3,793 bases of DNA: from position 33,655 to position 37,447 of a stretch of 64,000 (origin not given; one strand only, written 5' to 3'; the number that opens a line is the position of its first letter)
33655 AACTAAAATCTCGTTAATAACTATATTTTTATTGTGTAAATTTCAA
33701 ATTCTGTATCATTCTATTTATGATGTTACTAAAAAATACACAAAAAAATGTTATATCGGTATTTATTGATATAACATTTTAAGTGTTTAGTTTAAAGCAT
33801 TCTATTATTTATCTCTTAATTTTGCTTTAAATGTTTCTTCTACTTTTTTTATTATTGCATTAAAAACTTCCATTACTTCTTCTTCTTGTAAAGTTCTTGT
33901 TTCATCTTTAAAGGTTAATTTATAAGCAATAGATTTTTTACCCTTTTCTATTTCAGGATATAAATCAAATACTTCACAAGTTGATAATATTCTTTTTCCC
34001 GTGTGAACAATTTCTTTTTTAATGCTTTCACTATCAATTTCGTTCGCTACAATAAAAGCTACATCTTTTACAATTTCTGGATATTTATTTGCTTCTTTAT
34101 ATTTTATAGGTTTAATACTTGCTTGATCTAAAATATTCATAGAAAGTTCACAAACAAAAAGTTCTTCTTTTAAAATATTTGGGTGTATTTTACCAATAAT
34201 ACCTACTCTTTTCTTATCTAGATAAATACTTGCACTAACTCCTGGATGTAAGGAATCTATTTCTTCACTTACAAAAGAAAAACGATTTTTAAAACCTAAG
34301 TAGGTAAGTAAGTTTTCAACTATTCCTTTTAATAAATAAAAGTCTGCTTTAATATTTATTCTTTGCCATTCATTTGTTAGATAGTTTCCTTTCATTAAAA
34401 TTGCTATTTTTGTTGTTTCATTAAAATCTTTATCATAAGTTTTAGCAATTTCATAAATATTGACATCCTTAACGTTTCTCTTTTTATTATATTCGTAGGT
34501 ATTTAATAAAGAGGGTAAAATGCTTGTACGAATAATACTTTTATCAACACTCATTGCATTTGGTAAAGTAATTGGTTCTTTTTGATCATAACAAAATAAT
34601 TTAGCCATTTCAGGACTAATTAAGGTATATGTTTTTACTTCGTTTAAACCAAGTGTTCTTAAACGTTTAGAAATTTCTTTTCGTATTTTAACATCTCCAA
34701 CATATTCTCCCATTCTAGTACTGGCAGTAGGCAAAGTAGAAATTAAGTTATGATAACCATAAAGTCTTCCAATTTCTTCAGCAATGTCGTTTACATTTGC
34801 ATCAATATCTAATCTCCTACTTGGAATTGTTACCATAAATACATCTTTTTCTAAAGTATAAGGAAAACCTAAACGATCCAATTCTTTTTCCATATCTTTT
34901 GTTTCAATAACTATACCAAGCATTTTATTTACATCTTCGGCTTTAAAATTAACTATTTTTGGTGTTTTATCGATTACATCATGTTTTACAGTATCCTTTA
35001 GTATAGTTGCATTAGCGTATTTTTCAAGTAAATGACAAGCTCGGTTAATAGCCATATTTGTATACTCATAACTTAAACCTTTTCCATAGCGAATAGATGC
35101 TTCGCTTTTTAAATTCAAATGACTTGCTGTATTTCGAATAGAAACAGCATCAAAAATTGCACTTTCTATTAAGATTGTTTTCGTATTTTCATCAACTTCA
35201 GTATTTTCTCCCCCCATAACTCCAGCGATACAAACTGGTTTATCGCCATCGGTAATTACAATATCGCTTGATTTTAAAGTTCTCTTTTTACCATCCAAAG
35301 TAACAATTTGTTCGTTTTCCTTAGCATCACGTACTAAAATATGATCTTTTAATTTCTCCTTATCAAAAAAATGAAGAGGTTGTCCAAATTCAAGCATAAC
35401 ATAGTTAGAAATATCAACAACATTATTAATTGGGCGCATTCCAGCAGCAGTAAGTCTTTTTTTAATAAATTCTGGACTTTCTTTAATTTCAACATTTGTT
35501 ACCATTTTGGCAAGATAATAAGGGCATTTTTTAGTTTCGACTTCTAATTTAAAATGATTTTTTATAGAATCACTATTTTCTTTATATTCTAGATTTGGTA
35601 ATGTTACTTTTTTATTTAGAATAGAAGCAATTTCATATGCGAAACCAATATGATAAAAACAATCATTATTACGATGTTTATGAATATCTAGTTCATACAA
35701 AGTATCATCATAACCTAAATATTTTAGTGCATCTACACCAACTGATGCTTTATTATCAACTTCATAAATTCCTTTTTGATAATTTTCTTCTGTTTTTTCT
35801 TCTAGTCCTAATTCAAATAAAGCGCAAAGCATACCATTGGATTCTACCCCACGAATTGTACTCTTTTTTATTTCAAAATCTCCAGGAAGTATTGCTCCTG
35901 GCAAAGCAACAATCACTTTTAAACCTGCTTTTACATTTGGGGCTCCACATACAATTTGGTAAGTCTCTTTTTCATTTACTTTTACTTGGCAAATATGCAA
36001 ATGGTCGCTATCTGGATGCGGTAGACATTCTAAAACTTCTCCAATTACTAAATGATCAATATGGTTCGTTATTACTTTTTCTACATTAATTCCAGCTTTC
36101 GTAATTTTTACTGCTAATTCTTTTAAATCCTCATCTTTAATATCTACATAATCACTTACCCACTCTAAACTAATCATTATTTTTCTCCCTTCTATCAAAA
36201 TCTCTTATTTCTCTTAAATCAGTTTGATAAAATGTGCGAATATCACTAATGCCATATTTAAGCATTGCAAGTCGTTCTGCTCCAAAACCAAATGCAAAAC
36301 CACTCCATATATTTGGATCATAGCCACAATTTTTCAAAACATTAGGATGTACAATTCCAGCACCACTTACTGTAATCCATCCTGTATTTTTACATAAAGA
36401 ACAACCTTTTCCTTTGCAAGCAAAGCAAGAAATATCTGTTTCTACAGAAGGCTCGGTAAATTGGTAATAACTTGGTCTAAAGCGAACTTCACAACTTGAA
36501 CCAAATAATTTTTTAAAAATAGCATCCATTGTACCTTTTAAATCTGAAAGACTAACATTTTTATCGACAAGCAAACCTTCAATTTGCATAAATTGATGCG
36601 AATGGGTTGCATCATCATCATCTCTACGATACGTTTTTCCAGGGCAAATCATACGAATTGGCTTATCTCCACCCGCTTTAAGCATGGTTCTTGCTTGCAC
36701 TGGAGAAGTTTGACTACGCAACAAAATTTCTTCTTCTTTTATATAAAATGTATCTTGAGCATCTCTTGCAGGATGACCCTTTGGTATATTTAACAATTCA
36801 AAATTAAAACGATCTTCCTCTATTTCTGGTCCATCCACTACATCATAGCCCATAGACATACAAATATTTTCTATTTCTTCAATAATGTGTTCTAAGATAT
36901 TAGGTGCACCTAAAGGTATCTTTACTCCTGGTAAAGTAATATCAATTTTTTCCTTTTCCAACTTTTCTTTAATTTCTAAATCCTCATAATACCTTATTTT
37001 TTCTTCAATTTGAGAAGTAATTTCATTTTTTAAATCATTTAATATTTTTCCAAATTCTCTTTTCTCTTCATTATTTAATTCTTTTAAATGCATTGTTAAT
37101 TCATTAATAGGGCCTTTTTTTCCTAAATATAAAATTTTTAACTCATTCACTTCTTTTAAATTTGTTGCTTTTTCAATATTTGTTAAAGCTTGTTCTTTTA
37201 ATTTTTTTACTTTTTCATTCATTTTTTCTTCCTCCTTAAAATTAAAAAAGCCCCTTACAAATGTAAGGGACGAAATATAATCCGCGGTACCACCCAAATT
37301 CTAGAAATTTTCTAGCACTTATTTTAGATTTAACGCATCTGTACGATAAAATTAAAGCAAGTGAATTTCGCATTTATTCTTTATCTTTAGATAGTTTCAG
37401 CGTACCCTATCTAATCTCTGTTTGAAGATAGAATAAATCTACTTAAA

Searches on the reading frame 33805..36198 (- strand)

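Call 82: search_protein_families(library=pfam, proteins=[window:33805-36198:-], max_evalue=0.001)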
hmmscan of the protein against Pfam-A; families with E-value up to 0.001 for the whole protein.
window:33805-36198:- (797 aa): 5 families
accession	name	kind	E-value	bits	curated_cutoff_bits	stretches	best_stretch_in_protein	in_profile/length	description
PF03483.22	B3_4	-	1.6e-67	226.9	29.3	1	224-396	1-174/174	B3/4 domain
PF17759.6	tRNA_synthFbeta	-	1.2e-51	175.7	22.4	1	487-678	3-200/214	Phenylalanyl tRNA synthetase beta chain CLM domain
PF03147.19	FDX-ACB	-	1.1e-22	80.7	31.1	1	705-795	2-94/94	Ferredoxin-fold anticodon binding domain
PF01588.26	tRNA_bind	-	1.2e-18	67.4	27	1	50-154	1-94/96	Putative tRNA binding domain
PF03484.21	B5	-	6e-16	58.8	28.6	1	416-482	1-67/67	tRNA synthetase B5 domain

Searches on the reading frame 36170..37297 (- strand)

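Call 82: search_protein_families(library=pfam, proteins=[window:36170-37297:-], max_evalue=0.001)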
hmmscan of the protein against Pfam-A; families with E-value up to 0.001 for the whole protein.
window:36170-37297:- (375 aa): 2 families
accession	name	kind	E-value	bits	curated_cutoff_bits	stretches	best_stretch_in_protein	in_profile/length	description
PF01409.25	tRNA-synt_2d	-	1.3e-95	320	19.8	1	117-367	1-246/246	tRNA synthetases class II core domain (F)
PF02912.23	Phe_tRNA-synt_N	-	1e-16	61.1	22.3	1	45-113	1-69/69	Aminoacyl tRNA synthetase class II, N-terminal domain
